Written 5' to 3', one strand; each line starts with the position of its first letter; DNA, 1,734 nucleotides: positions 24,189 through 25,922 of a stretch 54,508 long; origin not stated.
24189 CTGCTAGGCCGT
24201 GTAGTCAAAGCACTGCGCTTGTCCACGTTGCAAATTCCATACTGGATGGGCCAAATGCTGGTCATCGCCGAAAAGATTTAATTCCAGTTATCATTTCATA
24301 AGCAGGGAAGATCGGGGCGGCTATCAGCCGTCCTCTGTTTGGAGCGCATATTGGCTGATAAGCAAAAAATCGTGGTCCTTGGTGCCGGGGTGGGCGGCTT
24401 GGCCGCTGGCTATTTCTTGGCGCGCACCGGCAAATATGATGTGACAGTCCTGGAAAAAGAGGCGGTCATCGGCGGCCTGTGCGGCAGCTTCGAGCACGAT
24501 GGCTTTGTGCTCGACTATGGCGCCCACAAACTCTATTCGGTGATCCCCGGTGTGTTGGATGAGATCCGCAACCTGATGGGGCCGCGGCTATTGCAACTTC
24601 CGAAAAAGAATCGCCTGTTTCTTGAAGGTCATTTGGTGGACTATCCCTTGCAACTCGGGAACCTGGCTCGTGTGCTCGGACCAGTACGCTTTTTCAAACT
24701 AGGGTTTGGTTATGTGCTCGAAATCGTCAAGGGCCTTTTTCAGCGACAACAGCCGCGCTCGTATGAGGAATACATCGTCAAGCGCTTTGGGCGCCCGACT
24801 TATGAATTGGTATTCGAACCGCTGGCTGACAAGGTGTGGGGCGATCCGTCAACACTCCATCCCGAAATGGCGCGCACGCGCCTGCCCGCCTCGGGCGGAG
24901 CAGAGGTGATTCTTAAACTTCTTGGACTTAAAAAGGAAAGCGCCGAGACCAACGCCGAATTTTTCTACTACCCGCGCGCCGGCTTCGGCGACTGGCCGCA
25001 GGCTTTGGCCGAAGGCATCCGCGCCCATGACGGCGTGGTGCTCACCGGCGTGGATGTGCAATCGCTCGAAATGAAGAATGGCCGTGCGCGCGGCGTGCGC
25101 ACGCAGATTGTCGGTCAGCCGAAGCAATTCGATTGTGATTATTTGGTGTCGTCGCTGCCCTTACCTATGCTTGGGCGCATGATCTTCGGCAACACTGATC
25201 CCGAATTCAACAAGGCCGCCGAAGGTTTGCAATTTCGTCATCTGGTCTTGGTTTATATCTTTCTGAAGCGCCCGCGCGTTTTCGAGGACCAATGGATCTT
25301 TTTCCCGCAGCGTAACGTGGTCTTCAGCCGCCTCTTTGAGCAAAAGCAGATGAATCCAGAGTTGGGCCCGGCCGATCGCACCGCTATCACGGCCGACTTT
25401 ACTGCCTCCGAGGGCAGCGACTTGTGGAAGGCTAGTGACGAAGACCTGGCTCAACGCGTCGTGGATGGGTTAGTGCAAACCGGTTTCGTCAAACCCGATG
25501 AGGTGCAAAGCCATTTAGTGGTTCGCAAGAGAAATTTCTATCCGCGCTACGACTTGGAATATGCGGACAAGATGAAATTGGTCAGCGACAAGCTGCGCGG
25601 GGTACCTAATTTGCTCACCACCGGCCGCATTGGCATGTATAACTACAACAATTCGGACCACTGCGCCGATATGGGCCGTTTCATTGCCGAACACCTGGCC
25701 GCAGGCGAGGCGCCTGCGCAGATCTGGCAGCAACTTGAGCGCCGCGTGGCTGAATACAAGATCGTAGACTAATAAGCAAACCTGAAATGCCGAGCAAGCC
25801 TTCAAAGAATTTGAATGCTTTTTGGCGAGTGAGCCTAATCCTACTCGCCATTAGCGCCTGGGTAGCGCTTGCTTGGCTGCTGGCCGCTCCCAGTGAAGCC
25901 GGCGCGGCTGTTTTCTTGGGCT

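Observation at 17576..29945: GT-C paralog pair bracketing a candidate 'lipid-linked donor tailoring' cassette (radical SAM, MTase, polyprenyl-P GT2, MTase, UGM-like flavoenzyme)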

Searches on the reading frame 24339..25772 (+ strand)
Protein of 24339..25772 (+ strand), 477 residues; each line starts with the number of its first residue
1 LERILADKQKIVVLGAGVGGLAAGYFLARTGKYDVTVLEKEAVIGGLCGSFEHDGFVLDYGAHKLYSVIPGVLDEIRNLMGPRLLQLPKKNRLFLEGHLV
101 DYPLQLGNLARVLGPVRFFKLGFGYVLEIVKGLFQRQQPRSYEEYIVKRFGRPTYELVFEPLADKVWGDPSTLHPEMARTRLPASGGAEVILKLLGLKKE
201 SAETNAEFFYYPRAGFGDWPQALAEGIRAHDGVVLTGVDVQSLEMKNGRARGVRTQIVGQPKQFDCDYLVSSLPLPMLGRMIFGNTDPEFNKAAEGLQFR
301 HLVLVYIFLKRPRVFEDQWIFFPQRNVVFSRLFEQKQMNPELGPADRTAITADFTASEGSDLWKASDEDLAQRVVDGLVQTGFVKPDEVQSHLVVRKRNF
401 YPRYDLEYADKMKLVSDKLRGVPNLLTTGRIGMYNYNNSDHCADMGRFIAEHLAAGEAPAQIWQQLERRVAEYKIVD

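Call 4: search_protein_families(library=pfam, proteins=[window:24339-25772:+], max_evalue=0.01)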
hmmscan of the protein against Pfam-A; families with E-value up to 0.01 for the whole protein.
window:24339-25772:+ (477 aa): 9 families
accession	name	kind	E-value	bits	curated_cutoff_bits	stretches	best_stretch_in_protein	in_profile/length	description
PF01593.30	Amino_oxidase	-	3.4e-17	63.3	19.8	1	19-395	2-378/443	Flavin containing amine oxidoreductase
PF13450.12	NAD_binding_8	-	4.6e-15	56.1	21.9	1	13-66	1-53/68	NAD(P)-binding Rossmann-like domain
PF01266.30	DAO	-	4.8e-09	36.6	27.9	1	10-45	1-35/353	FAD dependent oxidoreductase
PF00890.30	FAD_binding_2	-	3.9e-05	23.5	20.4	1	11-46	2-36/414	FAD binding domain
PF03275.19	GLF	-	5.4e-05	23.4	26.3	1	284-356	88-158/203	UDP-galactopyranose mutase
PF12831.13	FAD_oxidored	-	0.00012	22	27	1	11-78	2-66/416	FAD dependent oxidoreductase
PF01946.23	Thi4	-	0.00014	21.7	26.2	1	9-46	18-55/235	Thi4 family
PF07992.20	Pyr_redox_2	-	0.0018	18.2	26.1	1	10-42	2-33/291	Pyridine nucleotide-disulphide oxidoreductase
PF06100.17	MCRA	-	0.0078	15.5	23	0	9-61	2-59/495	MCRA family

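Call 10: search_protein_families(library=ncbifam, proteins=[window:24339-25772:+], max_evalue=0.001)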
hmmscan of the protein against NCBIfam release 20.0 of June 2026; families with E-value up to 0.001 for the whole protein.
window:24339-25772:+ (477 aa): 31 families (the best 25 are shown)
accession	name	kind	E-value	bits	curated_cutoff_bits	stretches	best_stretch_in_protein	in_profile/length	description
NF005548.0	PRK07208.1-4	equivalog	3.2e-78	263.5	389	1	7-464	2-460/488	hypothetical protein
NF005547.0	PRK07208.1-3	equivalog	1.5e-64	218.4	380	1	7-452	3-440/465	hypothetical protein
NF005545.0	PRK07208.1-1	equivalog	1.9e-64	217.8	451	1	8-467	7-475/504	hypothetical protein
NF005546.0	PRK07208.1-2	equivalog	2.7e-56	191.3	418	2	85-443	112-492/527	hypothetical protein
NF005549.0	PRK07208.1-5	equivalog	6.2e-37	127.2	587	2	89-443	117-501/534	hypothetical protein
NF005560.0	PRK07233.1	equivalog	1.3e-27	96.8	252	1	10-422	2-399/435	hypothetical protein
TIGR02734.1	crtI_fam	subfamily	4.2e-16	58.7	238.1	1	11-84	1-71/504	phytoene desaturase family protein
TIGR03467.1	HpnE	equivalog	2.5e-14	53.4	283.05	1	11-87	1-78/430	hydroxysqualene dehydroxylase HpnE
TIGR00562.1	proto_IX_ox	equivalog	8.7e-14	50.9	97.85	1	8-174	2-173/470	protoporphyrinogen oxidase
TIGR02733.1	desat_CrtD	equivalog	6.6e-13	48.1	549.7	1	9-71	2-63/492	C-3',4' desaturase CrtD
NF058655.1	CrtID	equivalog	1.4e-11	43.9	640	1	11-74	1-61/478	bifunctional phytoene desaturase/3,4-desaturase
TIGR02730.1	carot_isom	equivalog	1.4e-08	34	586.9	1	11-67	3-58/493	carotenoid isomerase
NF042421.1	hydcarot_desat_CrtD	equivalog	4.1e-08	32.1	500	1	10-80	3-70/487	1-hydroxycarotenoid 3,4-desaturase CrtD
TIGR03315.1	Se_ygfK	equivalog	4.5e-08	31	835.3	1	6-48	535-576/1012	putative selenate reductase subunit YgfK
NF045637.1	carotdesatCrtDProt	equivalog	5.2e-08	31.9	580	1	11-64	1-53/485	1-hydroxycarotenoid 3,4-desaturase CrtD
TIGR00031.1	UDP-GALP_mutase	equivalog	1e-06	28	303.75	1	10-172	3-165/378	UDP-galactopyranose mutase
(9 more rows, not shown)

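Call 18: search_solved_structures(query=window:24339-25772:+, max_evalue=0.01)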
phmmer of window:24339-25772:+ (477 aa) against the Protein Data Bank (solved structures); distinct sequences matched with E-value up to 0.01: 65 (the best 60 are shown).
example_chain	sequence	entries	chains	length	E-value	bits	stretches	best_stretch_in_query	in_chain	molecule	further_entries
4dsg_A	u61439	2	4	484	1.5e-11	46.8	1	9-350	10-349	UDP-galactopyranose mutase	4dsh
3ute_A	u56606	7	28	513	1.9e-11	46.4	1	11-456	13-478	UDP-galactopyranose mutase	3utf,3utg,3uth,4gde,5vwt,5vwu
3uka_A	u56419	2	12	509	3.5e-11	45.5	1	11-456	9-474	UDP-galactopyranose mutase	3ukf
3ukl_A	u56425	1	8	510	3.6e-11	45.5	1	11-456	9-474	UDP-galactopyranose mutase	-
3ukh_A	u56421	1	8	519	3.9e-11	45.4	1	11-456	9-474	UDP-galactopyranose mutase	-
4u8k_A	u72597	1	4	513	5.9e-11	44.8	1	11-456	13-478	UDP-galactopyranose mutase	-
4u8i_A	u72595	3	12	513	6.1e-11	44.8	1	11-456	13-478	UDP-galactopyranose mutase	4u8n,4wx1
3ukq_A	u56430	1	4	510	6.7e-11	44.6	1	11-456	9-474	UDP-galactopyranose mutase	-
3ukk_A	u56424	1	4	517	6.7e-11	44.6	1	11-456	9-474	UDP-galactopyranose mutase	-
4u8l_A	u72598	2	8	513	8.3e-11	44.3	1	11-456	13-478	UDP-galactopyranose mutase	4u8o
4u8m_A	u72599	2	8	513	8.7e-11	44.2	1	11-456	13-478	UDP-galactopyranose mutase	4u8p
3ukp_A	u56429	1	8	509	9.8e-11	44.1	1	11-456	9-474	UDP-galactopyranose mutase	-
4u8j_A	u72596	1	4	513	3e-10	42.5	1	11-456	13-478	UDP-galactopyranose mutase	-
5hhf_A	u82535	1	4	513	4.2e-10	42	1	11-456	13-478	UDP-galactopyranose mutase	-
3nrn_A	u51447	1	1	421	5.1e-09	38.4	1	10-102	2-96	uncharacterized protein PF1083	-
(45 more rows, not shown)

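Call 37: search_solved_structures(query=window:24339-25772:+, max_evalue=1e-10, show_alignments=2)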
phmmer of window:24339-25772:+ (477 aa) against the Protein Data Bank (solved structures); distinct sequences matched with E-value up to 1e-10: 12.
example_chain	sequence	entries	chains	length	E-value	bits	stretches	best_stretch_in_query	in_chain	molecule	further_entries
4dsg_A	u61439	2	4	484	1.5e-11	46.8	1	9-350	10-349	UDP-galactopyranose mutase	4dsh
3ute_A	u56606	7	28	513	1.9e-11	46.4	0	11-456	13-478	UDP-galactopyranose mutase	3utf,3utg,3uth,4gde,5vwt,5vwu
3uka_A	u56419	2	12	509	3.5e-11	45.5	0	11-456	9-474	UDP-galactopyranose mutase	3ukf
3ukl_A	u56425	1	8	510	3.6e-11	45.5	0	11-456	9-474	UDP-galactopyranose mutase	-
3ukh_A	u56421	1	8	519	3.9e-11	45.4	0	11-456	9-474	UDP-galactopyranose mutase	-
4u8k_A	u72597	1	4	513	5.9e-11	44.8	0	11-456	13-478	UDP-galactopyranose mutase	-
4u8i_A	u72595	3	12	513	6.1e-11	44.8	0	11-456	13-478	UDP-galactopyranose mutase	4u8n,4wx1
3ukq_A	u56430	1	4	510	6.7e-11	44.6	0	11-456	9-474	UDP-galactopyranose mutase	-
3ukk_A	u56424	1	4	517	6.7e-11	44.6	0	11-456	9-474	UDP-galactopyranose mutase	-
4u8l_A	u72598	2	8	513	8.3e-11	44.3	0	11-456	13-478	UDP-galactopyranose mutase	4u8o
4u8m_A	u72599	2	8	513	8.7e-11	44.2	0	11-456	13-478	UDP-galactopyranose mutase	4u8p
3ukp_A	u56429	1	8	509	9.8e-11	44.1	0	11-456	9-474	UDP-galactopyranose mutase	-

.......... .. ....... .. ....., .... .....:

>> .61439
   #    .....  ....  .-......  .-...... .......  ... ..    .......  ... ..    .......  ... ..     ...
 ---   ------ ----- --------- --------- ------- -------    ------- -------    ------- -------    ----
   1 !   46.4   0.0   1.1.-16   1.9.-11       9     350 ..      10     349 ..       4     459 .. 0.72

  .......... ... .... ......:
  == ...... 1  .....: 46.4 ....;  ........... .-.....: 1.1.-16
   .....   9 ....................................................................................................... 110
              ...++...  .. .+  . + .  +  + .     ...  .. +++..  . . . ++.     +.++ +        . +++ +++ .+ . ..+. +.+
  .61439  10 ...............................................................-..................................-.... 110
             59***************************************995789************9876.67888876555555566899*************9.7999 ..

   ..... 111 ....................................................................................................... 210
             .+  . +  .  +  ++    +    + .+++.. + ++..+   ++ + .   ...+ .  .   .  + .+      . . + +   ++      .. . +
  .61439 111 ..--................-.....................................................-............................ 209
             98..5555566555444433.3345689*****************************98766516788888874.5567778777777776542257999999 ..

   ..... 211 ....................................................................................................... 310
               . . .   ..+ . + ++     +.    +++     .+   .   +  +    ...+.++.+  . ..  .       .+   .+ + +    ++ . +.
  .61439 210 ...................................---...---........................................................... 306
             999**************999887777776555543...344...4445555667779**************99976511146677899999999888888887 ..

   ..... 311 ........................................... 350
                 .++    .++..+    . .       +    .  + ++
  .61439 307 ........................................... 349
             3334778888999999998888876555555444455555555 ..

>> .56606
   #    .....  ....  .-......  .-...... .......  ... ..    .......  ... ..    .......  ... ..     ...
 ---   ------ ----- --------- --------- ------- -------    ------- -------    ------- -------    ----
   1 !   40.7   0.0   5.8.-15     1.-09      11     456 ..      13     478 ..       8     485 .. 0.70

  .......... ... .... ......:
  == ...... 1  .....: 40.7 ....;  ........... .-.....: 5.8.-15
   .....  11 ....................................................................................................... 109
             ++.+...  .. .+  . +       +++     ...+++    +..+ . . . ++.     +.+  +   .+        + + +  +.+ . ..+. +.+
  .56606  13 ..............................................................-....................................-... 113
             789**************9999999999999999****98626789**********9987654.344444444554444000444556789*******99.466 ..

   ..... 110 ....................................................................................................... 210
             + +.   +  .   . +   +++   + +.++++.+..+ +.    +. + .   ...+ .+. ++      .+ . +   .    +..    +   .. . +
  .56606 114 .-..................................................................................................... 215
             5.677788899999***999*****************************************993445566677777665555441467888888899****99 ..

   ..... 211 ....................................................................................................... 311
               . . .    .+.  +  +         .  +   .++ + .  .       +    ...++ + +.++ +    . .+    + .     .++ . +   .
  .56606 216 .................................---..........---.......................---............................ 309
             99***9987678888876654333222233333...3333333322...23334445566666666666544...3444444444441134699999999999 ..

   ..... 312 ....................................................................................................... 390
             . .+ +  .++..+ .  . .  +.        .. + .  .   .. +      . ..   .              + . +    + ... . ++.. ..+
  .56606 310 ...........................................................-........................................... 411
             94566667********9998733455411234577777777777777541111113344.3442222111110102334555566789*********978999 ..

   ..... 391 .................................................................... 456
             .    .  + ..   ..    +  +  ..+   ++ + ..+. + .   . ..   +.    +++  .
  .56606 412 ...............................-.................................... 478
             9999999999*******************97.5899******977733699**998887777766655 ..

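Call 74: find_homologous_proteins(query=window:24339-25772:+, max_evalue=1e-20)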
Query window:24339-25772:+ (477 aa): 561 proteins with E <= 1e-20 among 8000 candidates; the best 120 are listed.
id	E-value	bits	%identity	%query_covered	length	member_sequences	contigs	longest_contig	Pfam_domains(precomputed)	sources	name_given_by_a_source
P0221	0.0e+0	1019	92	100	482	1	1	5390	PF01266.31,PF01593.31,PF13450.13,PF00890.31,PF12831.14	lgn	-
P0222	0.0e+0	1017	92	100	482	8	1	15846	PF01266.31,PF01593.31,PF13450.13,PF00890.31,PF12831.14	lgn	-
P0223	4.9e-274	927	83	99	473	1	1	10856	PF01266.31,PF01593.31,PF13450.13,PF00890.31,PF12831.14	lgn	-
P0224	5.6e-274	927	84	99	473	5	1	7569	PF03275.20,PF01266.31,PF01593.31,PF13450.13,PF00890.31,PF12831.14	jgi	jgi:protoporphyrinogen oxidase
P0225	3.4e-273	924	84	95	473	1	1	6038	PF03275.20,PF01266.31,PF01593.31,PF13450.13,PF00890.31,PF01494.26,PF12831.14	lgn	-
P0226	7.9e-270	913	83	99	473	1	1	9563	PF01266.31,PF01593.31,PF13450.13,PF00890.31,PF12831.14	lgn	-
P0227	6.8e-267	904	81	99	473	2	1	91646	PF03275.20,PF01266.31,PF01593.31,PF13450.13,PF12831.14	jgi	jgi:protoporphyrinogen oxidase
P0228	3.4e-266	901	81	99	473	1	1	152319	PF01266.31,PF01593.31,PF13450.13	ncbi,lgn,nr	ncbi:MAG: FAD-dependent oxidoreductase [Anaerolineales bacterium]|nr:FAD-dependent oxidoreductase [A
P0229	9.5e-266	900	81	100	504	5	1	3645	PF03275.20,PF01266.31,PF01593.31,PF13450.13,PF00890.31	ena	-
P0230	4.7e-265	898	81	99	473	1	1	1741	PF01266.31,PF01593.31,PF13450.13,PF12831.14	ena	-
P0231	3.1e-263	892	81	99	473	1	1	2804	PF01266.31,PF01593.31,PF13450.13,PF12831.14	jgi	jgi:protoporphyrinogen oxidase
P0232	4.7e-263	891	81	99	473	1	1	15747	PF01266.31,PF01593.31,PF13450.13,PF00890.31,PF12831.14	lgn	-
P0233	1.5e-262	889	80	99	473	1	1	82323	PF03275.20,PF01266.31,PF01593.31,PF13450.13,PF12831.14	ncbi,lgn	-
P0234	1.5e-262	889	80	99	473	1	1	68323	PF01266.31,PF01593.31,PF13450.13,PF00890.31,PF12831.14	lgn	-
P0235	1.9e-262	889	80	99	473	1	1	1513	PF01266.31,PF01593.31,PF13450.13,PF00890.31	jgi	jgi:protoporphyrinogen oxidase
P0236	6.4e-262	887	81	99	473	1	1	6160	PF03275.20,PF01266.31,PF01593.31,PF13450.13,PF00890.31,PF12831.14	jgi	jgi:protoporphyrinogen oxidase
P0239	5.3e-261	884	80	99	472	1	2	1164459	PF03275.20,PF01266.31,PF01593.31,PF13450.13,PF12831.14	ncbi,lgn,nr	ncbi:MAG: FAD-dependent oxidoreductase [Anaerolineales bacterium]|nr:FAD-dependent oxidoreductase [A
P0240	8.2e-261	884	79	99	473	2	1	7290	PF03275.20,PF01266.31,PF01593.31,PF13450.13,PF00890.31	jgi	jgi:protoporphyrinogen oxidase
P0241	8.8e-261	884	80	99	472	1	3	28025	PF03275.20,PF01266.31,PF01593.31,PF13450.13,PF12831.14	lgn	-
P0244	1.2e-259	880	80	99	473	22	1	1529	PF03275.20,PF01266.31,PF01593.31,PF13450.13,PF00890.31,PF12831.14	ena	-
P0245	2.8e-259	879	77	99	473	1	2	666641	PF03275.20,PF01266.31,PF01593.31,PF13450.13,PF00890.31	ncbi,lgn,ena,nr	ncbi:MAG TPA: FAD-dependent oxidoreductase [Anaerolineales bacterium]|nr:FAD-dependent oxidoreductas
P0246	7.0e-259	877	79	100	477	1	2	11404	PF03275.20,PF01266.31,PF01593.31,PF13450.13,PF00890.31,PF12831.14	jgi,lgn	jgi:protoporphyrinogen oxidase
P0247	1.2e-258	877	79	99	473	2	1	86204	PF03275.20,PF01266.31,PF01593.31,PF13450.13,PF00890.31,PF12831.14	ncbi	ncbi:MAG: FAD-dependent oxidoreductase [Anaerolineales bacterium]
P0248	1.3e-258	876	79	99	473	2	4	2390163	PF03275.20,PF01266.31,PF01593.31,PF13450.13,PF00890.31,PF12831.14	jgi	jgi:protoporphyrinogen oxidase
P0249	1.3e-258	876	78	99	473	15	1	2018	PF03275.20,PF01266.31,PF01593.31,PF13450.13,PF00890.31,PF12831.14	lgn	-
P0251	1.8e-258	876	78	99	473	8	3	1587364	PF03275.20,PF01266.31,PF01593.31,PF13450.13,PF00890.31,PF12831.14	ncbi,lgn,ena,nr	ncbi:MAG: FAD-dependent oxidoreductase [Anaerolineales bacterium]|nr:FAD-dependent oxidoreductase [A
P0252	4.3e-257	871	79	99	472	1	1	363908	PF03275.20,PF01266.31,PF01593.31,PF13450.13,PF01494.26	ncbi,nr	ncbi:MAG: FAD-dependent oxidoreductase [Anaerolineales bacterium]|nr:FAD-dependent oxidoreductase [A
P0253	4.7e-257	871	78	99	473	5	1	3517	PF03275.20,PF01266.31,PF01593.31,PF13450.13,PF00890.31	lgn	-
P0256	2.0e-256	869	77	99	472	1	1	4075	PF03275.20,PF01266.31,PF01593.31,PF13450.13,PF00890.31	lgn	-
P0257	3.4e-256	868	78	99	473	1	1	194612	PF03275.20,PF01266.31,PF01593.31,PF13450.13,PF00890.31,PF12831.14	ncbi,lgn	ncbi:MAG: FAD-dependent oxidoreductase [Anaerolineales bacterium]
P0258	3.5e-256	868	77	100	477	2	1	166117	PF03275.20,PF01266.31,PF01593.31,PF13450.13,PF00890.31,PF12831.14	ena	-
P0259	3.6e-256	868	79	100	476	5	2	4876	PF03275.20,PF01266.31,PF01593.31,PF13450.13,PF12831.14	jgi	jgi:protoporphyrinogen oxidase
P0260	9.6e-256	867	79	100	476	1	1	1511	PF03275.20,PF01266.31,PF01593.31,PF13450.13,PF12831.14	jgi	jgi:protoporphyrinogen oxidase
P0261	2.7e-255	865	77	99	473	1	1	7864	PF03275.20,PF01266.31,PF01593.31,PF13450.13,PF00890.31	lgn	-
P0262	5.8e-255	864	78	99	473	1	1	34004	PF03275.20,PF01266.31,PF01593.31,PF13450.13,PF00890.31,PF12831.14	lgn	-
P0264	1.8e-253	859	77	99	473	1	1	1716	PF03275.20,PF01266.31,PF01593.31,PF13450.13,PF00890.31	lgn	-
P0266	1.3e-251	853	75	99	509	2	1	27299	PF03275.20,PF01266.31,PF01593.31,PF13450.13,PF12831.14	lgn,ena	-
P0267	3.1e-251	852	77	99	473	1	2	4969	PF03275.20,PF01266.31,PF01593.31,PF13450.13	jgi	jgi:protoporphyrinogen oxidase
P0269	3.6e-249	845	76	99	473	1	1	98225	PF03275.20,PF01266.31,PF01593.31,PF13450.13,PF00890.31,PF12831.14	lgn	-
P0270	2.5e-248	843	75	100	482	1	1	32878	PF03275.20,PF01266.31,PF01593.31,PF13450.13,PF00890.31,PF12831.14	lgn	-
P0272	1.8e-247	840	76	99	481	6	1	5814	PF03275.20,PF01266.31,PF01593.31,PF13450.13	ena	-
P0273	3.3e-247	839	75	95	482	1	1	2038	PF01946.24,PF03275.20,PF01266.31,PF01593.31,PF13450.13,PF00890.31,PF12831.14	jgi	jgi:protoporphyrinogen oxidase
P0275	5.1e-244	828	74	99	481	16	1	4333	PF03275.20,PF01266.31,PF01593.31,PF13450.13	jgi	jgi:protoporphyrinogen oxidase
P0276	8.4e-244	828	75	99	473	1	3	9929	PF03275.20,PF01266.31,PF01593.31,PF13450.13,PF00890.31,PF12831.14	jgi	jgi:protoporphyrinogen oxidase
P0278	1.8e-243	826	73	95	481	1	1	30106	PF03275.20,PF01266.31,PF01593.31,PF13450.13,PF00890.31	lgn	-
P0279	1.4e-241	820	73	95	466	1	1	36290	PF03275.20,PF01266.31,PF01593.31,PF13450.13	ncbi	-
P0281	1.2e-238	811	73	95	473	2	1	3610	PF03275.20,PF01266.31,PF01593.31,PF13450.13,PF00890.31,PF01494.26,PF12831.14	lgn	-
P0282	3.9e-238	809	73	99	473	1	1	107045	PF03275.20,PF01266.31,PF01593.31,PF13450.13,PF00890.31,PF12831.14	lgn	-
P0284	3.3e-235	799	71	99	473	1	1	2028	PF03275.20,PF01266.31,PF01593.31,PF13450.13,PF00070.34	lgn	-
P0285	3.7e-233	792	71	99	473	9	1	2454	PF03275.20,PF01266.31,PF01593.31,PF13450.13,PF00070.34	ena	-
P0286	8.0e-232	788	71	99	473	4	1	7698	PF03275.20,PF01266.31,PF01593.31,PF13450.13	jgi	jgi:protoporphyrinogen oxidase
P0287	1.8e-230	784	70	95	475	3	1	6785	PF03275.20,PF01266.31,PF01593.31,PF13450.13,PF00890.31,PF12831.14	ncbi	-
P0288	2.1e-229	780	70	99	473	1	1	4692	PF03275.20,PF01266.31,PF01593.31,PF13450.13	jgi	jgi:protoporphyrinogen oxidase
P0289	2.7e-229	780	70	95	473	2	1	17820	PF03275.20,PF01266.31,PF01593.31,PF13450.13,PF00890.31,PF12831.14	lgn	-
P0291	3.2e-225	766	73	93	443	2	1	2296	PF03275.20,PF01593.31,PF13450.13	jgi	jgi:protoporphyrinogen oxidase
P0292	1.1e-224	765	70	99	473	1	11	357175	PF03275.20,PF01266.31,PF01593.31,PF13450.13,PF07992.21,PF12831.14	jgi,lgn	jgi:protoporphyrinogen oxidase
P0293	5.5e-223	759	68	99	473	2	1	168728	PF03275.20,PF01266.31,PF01593.31,PF13450.13,PF07992.21,PF00070.34,PF12831.14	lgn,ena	-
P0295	3.0e-222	756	68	99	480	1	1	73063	PF03275.20,PF01266.31,PF01593.31,PF13450.13,PF07992.21,PF12831.14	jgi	jgi:protoporphyrinogen oxidase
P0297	2.0e-221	754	68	99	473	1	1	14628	PF03275.20,PF01266.31,PF01593.31,PF13450.13,PF00890.31,PF12831.14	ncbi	ncbi:MAG: FAD-dependent oxidoreductase [Xenococcaceae cyanobacterium]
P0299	8.4e-221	752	70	99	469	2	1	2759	PF03275.20,PF01266.31,PF01593.31,PF13450.13,PF00890.31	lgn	-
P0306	6.9e-217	739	67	99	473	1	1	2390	PF03275.20,PF01266.31,PF01593.31,PF13450.13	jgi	jgi:protoporphyrinogen oxidase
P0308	1.3e-216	738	67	99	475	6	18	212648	PF01266.31,PF01593.31,PF13450.13,PF00890.31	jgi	-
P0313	2.3e-215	734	66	99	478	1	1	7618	PF03275.20,PF01266.31,PF01593.31,PF13450.13,PF12831.14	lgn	-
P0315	1.5e-214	731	64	95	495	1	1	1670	PF03275.20,PF01266.31,PF01593.31,PF13450.13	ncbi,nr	ncbi:MAG: NAD(P)-binding protein [Nitrospira sp.]|nr:NAD(P)-binding protein [Nitrospira sp.]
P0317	5.1e-214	729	67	95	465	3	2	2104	PF03275.20,PF01266.31,PF01593.31,PF13450.13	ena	-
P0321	1.3e-212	725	66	99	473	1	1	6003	PF03275.20,PF01266.31,PF01593.31,PF13450.13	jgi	-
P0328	3.8e-211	720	66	99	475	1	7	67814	PF03275.20,PF01266.31,PF01593.31,PF13450.13,PF00890.31,PF12831.14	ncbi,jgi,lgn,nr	ncbi:MAG: FAD-dependent oxidoreductase [Chloroflexi bacterium]|nr:FAD-dependent oxidoreductase [Chlo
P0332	2.2e-210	717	65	95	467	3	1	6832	PF03275.20,PF01593.31,PF13450.13,PF00890.31,PF12831.14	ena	-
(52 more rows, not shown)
